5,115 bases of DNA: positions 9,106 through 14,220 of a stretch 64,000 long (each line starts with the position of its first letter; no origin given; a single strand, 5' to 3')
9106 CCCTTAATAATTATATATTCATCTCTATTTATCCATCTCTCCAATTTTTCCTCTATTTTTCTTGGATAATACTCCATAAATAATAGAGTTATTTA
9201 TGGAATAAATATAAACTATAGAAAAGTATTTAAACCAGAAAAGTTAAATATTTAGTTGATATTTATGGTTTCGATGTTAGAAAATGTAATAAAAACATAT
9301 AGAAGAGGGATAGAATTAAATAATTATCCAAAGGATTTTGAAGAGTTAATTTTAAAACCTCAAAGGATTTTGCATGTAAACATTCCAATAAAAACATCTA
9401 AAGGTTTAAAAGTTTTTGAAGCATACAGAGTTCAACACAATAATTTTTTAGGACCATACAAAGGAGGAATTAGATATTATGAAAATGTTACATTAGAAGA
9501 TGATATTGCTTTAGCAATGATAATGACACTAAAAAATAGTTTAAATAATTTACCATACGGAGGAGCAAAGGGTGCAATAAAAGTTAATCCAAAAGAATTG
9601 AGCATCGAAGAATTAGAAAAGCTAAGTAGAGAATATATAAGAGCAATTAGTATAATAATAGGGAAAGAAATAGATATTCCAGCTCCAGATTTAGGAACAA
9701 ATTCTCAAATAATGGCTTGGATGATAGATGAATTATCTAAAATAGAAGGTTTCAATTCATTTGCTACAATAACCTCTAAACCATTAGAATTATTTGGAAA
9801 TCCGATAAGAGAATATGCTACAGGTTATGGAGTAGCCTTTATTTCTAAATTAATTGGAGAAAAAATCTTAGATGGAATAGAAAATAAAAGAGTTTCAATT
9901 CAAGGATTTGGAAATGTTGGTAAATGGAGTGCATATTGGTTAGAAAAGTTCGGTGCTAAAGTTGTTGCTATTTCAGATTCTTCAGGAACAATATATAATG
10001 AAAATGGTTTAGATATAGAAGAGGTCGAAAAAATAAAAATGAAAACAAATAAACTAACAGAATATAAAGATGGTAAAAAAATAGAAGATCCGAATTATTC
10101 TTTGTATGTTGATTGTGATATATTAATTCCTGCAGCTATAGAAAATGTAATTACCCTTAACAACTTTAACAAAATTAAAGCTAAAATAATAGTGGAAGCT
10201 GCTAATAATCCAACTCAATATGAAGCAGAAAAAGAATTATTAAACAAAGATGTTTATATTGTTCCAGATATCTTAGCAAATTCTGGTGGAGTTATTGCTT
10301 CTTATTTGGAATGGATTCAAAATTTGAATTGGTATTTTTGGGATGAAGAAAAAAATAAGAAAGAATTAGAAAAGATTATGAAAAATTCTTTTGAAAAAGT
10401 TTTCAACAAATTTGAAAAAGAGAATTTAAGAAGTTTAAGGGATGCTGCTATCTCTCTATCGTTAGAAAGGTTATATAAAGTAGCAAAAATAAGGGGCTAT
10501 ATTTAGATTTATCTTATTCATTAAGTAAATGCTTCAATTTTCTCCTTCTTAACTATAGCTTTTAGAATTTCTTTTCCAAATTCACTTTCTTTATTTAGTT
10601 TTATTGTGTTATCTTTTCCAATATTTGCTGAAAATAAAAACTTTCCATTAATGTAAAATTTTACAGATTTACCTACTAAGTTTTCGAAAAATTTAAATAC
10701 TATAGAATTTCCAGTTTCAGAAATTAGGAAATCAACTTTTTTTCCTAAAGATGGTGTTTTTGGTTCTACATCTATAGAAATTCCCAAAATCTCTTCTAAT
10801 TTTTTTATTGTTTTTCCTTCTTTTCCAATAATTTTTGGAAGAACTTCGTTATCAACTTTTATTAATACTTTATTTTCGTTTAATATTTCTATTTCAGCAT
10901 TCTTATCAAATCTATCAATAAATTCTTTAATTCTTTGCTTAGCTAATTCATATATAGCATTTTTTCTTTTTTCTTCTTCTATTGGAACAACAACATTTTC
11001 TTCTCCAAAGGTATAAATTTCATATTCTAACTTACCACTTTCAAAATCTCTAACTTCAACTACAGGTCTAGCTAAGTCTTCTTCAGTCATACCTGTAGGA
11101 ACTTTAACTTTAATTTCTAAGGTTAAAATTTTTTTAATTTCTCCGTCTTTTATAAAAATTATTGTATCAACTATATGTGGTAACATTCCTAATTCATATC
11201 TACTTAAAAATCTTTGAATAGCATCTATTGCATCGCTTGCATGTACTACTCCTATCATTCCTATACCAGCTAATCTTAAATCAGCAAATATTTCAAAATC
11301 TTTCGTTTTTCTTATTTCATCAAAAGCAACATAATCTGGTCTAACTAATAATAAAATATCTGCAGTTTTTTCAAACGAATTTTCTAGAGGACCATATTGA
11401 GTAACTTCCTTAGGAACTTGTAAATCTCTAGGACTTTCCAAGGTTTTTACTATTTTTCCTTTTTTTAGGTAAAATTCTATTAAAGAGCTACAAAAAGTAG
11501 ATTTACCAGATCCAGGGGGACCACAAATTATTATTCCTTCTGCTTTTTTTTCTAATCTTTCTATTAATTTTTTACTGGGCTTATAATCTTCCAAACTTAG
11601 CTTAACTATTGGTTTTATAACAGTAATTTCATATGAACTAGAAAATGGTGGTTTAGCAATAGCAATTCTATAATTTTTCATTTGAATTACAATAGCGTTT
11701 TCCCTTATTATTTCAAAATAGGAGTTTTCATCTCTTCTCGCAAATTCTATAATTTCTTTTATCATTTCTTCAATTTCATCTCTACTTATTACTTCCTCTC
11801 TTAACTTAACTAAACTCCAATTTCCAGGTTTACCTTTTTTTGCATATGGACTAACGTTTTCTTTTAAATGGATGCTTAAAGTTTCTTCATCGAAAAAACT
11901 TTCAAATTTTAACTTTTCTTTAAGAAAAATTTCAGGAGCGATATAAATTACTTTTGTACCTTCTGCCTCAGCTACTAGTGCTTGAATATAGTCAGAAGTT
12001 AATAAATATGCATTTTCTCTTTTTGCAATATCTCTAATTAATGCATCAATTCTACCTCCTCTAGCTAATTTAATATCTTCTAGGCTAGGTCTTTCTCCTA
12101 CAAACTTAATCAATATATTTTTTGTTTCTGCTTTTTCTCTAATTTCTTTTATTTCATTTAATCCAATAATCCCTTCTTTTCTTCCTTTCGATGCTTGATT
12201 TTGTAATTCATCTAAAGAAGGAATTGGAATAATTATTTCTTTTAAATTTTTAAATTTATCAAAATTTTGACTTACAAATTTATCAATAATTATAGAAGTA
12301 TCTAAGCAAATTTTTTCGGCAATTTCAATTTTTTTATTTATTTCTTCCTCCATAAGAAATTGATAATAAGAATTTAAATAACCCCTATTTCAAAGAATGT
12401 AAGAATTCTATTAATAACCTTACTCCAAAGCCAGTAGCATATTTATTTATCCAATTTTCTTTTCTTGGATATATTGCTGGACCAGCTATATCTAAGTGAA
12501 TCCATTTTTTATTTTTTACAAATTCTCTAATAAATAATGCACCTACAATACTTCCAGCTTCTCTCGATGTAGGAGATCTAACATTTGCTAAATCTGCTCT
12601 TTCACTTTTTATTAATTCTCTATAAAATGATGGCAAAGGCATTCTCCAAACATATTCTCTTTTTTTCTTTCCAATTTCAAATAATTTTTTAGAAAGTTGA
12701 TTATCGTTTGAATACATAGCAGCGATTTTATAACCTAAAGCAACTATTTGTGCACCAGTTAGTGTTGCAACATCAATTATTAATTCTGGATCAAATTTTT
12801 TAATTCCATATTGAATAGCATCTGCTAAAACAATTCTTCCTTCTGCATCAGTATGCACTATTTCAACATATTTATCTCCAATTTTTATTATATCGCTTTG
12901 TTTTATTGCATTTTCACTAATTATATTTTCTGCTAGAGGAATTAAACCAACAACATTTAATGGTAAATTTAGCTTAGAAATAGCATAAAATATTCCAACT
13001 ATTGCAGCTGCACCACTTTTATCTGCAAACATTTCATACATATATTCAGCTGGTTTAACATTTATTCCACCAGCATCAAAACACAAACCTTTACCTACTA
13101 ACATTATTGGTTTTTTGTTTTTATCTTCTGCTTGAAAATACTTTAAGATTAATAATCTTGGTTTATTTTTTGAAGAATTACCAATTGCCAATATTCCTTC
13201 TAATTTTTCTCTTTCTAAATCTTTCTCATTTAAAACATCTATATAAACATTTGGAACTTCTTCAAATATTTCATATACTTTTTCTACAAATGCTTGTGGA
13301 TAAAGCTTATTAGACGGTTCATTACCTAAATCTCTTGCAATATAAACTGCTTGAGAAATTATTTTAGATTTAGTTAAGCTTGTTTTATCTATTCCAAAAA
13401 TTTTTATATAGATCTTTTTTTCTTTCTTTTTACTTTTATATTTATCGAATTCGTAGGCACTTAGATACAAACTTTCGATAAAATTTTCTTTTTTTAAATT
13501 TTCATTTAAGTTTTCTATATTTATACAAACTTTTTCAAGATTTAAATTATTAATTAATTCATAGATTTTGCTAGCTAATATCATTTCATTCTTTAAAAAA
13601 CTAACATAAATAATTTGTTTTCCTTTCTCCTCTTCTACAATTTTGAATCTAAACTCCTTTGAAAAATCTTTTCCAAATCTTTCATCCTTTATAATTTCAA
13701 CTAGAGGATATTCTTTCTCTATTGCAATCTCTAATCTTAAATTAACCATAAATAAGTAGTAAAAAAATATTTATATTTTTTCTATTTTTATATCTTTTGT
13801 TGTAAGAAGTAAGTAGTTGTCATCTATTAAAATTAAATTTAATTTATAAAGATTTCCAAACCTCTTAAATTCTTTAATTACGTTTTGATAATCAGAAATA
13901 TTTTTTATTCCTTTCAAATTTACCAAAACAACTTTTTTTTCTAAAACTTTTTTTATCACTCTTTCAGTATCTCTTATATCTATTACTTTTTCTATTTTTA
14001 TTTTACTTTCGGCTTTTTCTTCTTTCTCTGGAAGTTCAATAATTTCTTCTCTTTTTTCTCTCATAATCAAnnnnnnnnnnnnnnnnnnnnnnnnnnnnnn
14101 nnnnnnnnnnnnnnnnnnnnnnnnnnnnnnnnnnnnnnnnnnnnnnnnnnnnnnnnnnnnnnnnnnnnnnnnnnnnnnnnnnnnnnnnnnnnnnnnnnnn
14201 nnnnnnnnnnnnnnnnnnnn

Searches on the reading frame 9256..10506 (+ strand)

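Call 29: search_protein_families(library=pfam, proteins=[window:9256-10506:+], max_evalue=0.001)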
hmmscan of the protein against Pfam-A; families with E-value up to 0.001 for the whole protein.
window:9256-10506:+ (416 aa): 2 families
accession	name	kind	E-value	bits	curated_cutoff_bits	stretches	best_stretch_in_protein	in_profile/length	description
PF00208.27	ELFV_dehydrog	-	1.1e-71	241.8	23.4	1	181-414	2-241/241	Glutamate/Leucine/Phenylalanine/Valine dehydrogenase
PF02812.23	ELFV_dehydrog_N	-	1.4e-49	167.5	25.3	1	35-161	1-128/129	Glu/Leu/Phe/Val dehydrogenase, dimerisation domain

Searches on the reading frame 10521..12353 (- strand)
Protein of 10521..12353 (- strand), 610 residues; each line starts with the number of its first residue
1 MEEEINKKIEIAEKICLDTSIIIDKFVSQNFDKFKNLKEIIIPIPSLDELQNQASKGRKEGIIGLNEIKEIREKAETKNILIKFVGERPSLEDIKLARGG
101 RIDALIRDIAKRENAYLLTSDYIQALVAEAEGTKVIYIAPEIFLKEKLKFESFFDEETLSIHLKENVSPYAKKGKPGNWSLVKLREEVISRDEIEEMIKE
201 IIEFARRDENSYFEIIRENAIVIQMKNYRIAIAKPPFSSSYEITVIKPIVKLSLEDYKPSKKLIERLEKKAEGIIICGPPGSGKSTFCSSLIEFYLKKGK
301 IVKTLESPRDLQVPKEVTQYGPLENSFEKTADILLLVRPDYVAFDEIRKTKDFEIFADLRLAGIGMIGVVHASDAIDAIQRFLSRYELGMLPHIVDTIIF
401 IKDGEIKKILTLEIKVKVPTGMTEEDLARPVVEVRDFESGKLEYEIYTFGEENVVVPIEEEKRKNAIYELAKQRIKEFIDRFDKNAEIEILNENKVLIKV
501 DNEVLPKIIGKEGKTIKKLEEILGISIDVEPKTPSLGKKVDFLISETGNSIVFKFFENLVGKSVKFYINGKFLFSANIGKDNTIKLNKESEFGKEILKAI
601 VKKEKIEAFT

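Call 29: search_protein_families(library=pfam, proteins=[window:10521-12353:-], max_evalue=0.001)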
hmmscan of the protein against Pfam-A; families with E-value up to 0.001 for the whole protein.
window:10521-12353:- (610 aa): 9 families
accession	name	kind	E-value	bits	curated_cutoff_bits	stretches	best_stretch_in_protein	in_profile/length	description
PF00437.27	T2SSE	-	5.5e-10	38.9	24.9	1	260-383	131-256/370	Type II/IV secretion system protein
PF01850.27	PIN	-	7.7e-08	33.4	23.6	1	15-128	1-118/120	PIN domain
PF00013.35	KH_1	-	7.7e-06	26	21.5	1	498-534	4-41/66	KH domain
PF20720.3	nSTAND3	-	1.2e-05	25.5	27.2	1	261-311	8-57/155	Novel STAND NTPase 3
PF13173.12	AAA_14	-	3.9e-05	24.1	27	1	274-356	5-80/129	AAA domain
PF00519.23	PPV_E1_C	-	7.3e-05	22.5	26.5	1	269-304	117-150/289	Papillomavirus helicase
PF13238.12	AAA_18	-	0.00014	22.7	29.4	0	274-293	1-20/128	AAA domain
PF03029.23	ATP_bind_1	-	0.00066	20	27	0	276-303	1-28/240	Conserved hypothetical ATP binding protein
PF13401.12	AAA_22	-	0.00074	20.3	27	0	272-298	6-32/130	AAA domain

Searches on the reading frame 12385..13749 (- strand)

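Call 29: search_protein_families(library=pfam, proteins=[window:12385-13749:-], max_evalue=0.001)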
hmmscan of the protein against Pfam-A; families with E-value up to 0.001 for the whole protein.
window:12385-13749:- (454 aa): 1 family
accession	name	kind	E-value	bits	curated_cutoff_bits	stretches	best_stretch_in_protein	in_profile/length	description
PF00883.26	Peptidase_M17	-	6.8e-106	354.5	25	1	137-447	2-310/310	Cytosol aminopeptidase family, catalytic domain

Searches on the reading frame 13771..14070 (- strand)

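Call 34: search_protein_families(library=pfam, proteins=[window:13771-14070:-], max_evalue=0.001)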
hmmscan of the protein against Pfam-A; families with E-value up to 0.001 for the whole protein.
window:13771-14070:- (99 aa): 2 families
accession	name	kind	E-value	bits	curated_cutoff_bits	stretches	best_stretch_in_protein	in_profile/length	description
PF04472.17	SepF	-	8.8e-05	23.1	27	1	25-96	2-72/72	Cell division protein SepF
PF25346.1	PH_MRCK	-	0.00069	20.2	27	1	15-59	45-89/128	MRCK kinase PH domain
